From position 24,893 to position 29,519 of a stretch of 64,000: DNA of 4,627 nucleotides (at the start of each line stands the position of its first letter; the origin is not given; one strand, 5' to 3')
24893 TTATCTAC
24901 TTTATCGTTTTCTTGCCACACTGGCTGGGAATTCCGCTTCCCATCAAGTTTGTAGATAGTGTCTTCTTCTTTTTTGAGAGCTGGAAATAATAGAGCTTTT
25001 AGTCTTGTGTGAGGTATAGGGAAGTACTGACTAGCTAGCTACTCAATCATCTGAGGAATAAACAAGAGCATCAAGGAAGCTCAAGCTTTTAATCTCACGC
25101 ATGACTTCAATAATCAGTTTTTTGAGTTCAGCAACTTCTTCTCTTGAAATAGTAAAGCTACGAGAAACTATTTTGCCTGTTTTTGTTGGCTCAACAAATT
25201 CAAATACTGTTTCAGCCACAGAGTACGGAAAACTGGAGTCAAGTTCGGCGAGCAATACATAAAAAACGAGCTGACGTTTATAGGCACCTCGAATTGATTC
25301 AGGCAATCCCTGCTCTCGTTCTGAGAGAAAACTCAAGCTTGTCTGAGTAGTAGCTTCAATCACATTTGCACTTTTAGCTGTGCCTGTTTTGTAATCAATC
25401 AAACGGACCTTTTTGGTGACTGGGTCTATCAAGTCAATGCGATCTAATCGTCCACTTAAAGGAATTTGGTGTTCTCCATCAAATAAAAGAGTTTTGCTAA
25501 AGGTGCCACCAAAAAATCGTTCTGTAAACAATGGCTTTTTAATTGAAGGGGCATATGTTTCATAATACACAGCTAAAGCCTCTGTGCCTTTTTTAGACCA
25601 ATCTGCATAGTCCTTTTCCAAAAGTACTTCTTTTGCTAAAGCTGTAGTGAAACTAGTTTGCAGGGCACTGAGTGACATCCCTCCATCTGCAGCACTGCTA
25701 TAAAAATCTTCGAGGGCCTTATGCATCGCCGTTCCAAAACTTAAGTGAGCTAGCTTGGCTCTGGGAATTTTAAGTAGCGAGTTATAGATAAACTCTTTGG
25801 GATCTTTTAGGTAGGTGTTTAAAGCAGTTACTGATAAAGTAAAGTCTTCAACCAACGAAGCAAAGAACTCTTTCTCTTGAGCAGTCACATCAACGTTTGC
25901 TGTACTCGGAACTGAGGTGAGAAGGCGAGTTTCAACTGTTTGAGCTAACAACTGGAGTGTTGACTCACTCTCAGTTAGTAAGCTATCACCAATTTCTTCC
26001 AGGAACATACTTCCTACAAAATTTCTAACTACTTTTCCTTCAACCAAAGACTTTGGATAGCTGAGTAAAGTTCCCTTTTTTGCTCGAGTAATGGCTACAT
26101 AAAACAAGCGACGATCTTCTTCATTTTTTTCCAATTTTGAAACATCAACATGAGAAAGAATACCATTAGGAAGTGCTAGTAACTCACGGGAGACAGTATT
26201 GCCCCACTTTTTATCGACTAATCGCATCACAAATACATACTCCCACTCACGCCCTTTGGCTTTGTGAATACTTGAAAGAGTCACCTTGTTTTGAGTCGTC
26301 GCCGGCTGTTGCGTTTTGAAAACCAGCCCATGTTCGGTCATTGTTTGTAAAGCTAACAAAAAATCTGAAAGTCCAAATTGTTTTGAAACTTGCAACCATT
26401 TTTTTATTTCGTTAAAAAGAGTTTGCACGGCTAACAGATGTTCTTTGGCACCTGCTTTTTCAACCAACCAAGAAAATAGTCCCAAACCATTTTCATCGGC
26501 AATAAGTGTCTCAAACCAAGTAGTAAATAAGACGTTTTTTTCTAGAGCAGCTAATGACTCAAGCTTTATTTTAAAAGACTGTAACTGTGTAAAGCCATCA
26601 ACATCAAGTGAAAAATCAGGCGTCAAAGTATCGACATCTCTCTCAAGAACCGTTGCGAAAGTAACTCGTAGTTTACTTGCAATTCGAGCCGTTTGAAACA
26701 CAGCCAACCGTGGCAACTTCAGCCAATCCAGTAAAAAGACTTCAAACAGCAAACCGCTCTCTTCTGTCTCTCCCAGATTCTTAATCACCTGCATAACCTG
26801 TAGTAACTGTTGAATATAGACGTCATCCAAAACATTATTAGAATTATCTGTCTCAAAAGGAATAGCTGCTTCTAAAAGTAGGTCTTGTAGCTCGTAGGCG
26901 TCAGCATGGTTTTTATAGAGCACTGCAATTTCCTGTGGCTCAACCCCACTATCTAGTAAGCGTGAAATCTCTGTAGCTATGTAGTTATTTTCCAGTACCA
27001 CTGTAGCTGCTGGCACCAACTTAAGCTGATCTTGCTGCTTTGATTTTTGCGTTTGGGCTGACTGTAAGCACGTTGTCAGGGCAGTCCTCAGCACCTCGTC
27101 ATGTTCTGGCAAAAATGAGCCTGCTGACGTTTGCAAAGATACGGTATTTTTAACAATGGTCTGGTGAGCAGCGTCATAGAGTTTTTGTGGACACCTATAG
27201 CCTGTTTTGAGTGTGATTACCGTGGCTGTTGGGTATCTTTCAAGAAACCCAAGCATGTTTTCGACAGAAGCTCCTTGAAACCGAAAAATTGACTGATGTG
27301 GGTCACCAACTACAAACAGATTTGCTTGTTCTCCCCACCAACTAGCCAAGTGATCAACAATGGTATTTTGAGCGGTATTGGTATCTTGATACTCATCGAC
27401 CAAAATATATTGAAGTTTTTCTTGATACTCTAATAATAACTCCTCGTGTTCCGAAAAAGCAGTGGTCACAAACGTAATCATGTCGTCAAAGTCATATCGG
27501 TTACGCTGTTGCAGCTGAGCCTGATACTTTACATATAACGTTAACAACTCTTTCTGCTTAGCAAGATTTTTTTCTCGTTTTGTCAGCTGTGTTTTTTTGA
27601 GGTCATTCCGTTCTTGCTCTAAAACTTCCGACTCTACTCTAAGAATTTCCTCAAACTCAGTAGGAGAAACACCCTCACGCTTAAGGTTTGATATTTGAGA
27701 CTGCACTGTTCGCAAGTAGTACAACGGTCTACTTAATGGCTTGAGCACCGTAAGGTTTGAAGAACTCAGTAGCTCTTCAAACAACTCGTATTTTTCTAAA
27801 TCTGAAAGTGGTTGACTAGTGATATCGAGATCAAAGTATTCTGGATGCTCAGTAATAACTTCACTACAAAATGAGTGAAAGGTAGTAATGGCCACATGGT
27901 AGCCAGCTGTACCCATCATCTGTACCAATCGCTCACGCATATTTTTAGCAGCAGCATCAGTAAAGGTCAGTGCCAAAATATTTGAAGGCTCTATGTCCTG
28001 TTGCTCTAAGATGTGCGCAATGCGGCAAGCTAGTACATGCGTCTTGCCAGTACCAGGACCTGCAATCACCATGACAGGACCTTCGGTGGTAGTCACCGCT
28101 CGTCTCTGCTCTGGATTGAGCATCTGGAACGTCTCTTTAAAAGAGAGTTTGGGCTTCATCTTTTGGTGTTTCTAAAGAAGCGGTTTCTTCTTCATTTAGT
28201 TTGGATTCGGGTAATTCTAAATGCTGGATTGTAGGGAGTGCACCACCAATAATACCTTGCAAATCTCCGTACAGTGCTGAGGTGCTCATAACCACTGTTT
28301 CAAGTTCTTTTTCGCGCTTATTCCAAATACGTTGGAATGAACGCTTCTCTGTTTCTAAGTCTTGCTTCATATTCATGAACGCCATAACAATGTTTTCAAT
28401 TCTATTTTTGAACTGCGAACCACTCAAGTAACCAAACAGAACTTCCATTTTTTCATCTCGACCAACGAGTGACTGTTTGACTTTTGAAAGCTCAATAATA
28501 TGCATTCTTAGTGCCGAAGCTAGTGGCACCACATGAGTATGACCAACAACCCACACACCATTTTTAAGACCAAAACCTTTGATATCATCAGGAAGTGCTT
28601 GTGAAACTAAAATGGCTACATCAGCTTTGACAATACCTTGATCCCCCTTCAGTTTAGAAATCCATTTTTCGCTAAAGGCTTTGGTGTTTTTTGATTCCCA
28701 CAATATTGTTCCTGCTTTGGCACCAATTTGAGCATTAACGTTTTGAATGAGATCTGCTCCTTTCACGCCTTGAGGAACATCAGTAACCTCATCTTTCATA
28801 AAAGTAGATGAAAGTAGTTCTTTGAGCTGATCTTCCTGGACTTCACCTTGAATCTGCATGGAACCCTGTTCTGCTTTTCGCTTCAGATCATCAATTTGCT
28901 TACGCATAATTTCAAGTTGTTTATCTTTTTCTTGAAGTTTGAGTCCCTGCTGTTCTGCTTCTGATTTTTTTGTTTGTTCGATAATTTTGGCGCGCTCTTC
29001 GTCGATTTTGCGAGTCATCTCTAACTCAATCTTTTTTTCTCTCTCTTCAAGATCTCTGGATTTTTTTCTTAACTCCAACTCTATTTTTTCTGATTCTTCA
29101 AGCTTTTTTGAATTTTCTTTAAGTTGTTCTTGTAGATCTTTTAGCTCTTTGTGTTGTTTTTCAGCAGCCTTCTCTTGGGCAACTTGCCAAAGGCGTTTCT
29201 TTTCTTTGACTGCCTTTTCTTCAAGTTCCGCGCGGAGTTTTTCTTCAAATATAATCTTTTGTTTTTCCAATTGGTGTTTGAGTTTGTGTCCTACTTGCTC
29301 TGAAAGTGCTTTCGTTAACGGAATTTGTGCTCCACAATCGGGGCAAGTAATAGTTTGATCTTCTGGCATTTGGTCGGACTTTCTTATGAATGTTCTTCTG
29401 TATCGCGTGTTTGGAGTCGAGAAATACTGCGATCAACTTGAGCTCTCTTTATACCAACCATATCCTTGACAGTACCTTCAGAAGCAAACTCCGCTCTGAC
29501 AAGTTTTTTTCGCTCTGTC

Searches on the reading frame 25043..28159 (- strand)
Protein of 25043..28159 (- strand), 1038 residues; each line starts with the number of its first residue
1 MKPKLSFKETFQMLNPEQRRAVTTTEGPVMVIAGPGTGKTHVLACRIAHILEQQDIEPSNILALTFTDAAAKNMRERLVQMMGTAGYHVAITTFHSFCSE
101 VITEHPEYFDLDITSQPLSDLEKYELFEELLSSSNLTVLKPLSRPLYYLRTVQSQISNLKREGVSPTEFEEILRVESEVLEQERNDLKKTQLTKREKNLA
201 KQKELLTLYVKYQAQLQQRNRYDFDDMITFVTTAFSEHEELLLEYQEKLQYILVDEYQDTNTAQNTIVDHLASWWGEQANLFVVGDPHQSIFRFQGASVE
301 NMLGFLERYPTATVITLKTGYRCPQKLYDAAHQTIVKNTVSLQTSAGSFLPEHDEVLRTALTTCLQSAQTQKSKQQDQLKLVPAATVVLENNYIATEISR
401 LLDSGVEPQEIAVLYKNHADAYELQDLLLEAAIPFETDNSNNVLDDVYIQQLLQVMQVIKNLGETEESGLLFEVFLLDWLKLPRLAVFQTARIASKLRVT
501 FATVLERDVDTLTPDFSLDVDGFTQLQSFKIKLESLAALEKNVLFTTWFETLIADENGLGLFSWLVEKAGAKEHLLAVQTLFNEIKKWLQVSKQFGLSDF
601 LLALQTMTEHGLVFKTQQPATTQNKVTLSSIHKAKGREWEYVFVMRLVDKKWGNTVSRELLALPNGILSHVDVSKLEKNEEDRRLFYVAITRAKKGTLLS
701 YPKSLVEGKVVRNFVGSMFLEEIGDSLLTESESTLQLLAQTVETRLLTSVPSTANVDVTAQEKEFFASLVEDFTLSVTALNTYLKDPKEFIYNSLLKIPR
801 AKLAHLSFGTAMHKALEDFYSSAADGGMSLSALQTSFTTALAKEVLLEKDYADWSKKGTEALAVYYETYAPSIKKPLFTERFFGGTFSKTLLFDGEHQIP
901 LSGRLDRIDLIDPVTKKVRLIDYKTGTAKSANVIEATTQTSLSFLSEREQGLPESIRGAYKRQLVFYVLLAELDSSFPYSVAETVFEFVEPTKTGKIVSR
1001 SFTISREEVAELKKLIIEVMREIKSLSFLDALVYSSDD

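Call 49: search_protein_families(library=pfam, proteins=[window:25043-28159:-], max_evalue=0.00001)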
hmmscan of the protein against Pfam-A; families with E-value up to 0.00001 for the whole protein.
window:25043-28159:- (1038 aa): 7 families
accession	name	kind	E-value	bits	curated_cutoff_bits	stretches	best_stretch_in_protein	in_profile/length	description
PF00580.27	UvrD-helicase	-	7.3e-71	239.4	23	1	14-309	1-270/271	UvrD/REP helicase N-terminal domain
PF13361.12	UvrD_C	-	5.1e-30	105.5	25.6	1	315-702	1-348/350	UvrD-like helicase C-terminal domain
PF13245.12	AAA_19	-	4.4e-22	79.1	25.1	1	18-294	1-133/134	AAA domain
PF12705.13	PDDEXK_1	-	1.1e-20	75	22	1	774-1024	1-225/247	PD-(D/E)XK nuclease superfamily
PF13538.12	UvrD_C_2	-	1.4e-10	41.3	27.4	0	626-645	2-21/52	UvrD-like helicase C-terminal domain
PF13604.12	AAA_30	-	2.9e-08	34.1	27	0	14-78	2-66/191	AAA domain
PF13086.12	AAA_11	-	3.4e-08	34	27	1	14-289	2-249/257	AAA domain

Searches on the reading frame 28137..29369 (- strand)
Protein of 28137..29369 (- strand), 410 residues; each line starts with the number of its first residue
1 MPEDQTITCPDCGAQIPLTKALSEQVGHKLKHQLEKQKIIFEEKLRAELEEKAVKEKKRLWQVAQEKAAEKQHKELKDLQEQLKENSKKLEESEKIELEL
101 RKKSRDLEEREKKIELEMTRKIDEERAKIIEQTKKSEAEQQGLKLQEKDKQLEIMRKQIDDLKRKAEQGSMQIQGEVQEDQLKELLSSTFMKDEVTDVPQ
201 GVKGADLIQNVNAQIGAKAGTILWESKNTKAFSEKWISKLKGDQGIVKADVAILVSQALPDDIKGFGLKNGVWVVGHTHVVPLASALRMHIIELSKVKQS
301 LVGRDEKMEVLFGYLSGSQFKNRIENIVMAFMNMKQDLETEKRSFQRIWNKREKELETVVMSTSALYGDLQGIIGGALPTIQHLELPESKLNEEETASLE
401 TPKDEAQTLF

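Call 49: search_protein_families(library=pfam, proteins=[window:28137-29369:-], max_evalue=0.00001)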
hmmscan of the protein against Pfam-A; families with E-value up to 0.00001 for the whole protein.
window:28137-29369:- (410 aa): 1 family
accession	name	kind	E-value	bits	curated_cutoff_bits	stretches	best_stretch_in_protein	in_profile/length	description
PF09903.14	DUF2130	-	4.1e-62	210.2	26.7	1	143-387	3-253/255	Uncharacterized protein conserved in bacteria (DUF2130)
